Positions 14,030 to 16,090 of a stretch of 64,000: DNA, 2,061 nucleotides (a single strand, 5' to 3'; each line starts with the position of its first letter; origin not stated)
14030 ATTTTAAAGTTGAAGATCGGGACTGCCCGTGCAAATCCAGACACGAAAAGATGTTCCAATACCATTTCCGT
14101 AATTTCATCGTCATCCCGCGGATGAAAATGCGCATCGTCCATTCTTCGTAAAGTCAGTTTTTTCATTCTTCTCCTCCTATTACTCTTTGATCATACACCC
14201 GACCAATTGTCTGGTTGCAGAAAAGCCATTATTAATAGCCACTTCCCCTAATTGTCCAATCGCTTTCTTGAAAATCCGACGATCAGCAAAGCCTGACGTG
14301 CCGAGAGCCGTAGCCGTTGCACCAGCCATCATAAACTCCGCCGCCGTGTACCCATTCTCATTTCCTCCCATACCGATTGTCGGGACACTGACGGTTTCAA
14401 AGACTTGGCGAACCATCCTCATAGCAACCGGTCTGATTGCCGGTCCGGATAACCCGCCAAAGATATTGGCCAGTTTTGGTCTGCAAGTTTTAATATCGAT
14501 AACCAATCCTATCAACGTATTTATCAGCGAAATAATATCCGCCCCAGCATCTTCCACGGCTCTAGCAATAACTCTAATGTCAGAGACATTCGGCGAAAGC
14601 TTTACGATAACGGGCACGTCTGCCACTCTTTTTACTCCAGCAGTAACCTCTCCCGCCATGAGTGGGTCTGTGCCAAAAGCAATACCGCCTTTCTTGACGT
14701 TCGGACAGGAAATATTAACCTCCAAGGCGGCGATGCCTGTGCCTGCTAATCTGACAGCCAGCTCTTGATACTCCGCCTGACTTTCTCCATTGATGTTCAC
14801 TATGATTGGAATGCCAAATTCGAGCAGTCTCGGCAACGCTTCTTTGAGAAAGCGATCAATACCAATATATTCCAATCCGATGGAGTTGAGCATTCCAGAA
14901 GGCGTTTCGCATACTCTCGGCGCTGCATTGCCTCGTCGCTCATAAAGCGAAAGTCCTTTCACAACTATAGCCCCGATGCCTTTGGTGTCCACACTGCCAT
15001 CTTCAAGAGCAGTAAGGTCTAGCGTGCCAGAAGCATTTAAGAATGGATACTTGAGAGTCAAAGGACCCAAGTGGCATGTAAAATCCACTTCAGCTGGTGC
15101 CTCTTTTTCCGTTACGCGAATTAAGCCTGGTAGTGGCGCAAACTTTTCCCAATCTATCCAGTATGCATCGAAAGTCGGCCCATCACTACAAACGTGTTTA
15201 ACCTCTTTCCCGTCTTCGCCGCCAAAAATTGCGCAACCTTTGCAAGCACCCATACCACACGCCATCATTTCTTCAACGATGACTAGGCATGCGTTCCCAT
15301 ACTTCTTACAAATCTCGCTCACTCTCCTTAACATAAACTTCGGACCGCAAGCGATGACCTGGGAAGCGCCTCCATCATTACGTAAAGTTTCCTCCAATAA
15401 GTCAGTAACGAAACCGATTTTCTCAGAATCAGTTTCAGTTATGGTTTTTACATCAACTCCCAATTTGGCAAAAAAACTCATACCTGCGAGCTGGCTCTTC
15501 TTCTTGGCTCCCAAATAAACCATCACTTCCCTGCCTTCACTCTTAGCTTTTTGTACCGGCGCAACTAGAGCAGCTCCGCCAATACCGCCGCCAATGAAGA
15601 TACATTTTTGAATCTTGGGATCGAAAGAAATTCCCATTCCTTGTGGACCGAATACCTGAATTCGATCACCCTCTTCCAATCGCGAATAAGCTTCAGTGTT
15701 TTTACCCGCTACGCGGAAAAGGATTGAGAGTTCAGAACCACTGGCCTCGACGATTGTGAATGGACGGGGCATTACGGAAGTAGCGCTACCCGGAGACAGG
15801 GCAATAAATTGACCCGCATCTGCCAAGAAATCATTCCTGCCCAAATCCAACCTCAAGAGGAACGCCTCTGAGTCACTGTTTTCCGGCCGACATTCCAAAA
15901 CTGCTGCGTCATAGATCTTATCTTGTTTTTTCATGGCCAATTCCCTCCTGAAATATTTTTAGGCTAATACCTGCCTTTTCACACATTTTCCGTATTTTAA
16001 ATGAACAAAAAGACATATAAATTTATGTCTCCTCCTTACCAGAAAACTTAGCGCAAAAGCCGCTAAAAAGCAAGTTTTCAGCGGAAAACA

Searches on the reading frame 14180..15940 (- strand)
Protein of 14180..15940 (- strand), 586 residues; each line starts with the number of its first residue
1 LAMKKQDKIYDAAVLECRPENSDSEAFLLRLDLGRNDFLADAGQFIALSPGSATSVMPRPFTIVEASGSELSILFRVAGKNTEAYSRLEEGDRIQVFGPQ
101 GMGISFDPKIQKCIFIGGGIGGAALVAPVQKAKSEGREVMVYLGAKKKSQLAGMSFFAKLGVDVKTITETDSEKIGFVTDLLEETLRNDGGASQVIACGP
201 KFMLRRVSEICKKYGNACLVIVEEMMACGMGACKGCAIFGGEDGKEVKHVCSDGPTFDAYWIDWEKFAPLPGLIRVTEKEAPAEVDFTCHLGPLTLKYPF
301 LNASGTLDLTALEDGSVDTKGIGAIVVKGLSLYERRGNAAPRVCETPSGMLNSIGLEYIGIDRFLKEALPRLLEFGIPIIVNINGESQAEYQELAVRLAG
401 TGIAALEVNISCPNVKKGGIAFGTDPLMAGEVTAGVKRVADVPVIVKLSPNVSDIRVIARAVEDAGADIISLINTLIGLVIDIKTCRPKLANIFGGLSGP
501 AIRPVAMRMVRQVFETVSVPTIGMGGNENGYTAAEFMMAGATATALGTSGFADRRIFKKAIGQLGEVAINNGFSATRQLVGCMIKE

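Call 9: search_protein_families(library=pfam, proteins=[window:14180-15940:-], max_evalue=0.001)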
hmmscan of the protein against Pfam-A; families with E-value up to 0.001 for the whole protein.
window:14180-15940:- (586 aa): 2 families
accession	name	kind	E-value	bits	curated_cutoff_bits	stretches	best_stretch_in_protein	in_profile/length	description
PF01180.27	DHO_dh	-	4.4e-66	223.5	27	1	294-566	9-289/291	Dihydroorotate dehydrogenase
PF10418.14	DHODB_Fe-S_bind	-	5.1e-12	45.8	23.9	1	223-259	1-37/41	Iron-sulfur cluster binding domain of dihydroorotate dehydrogenase B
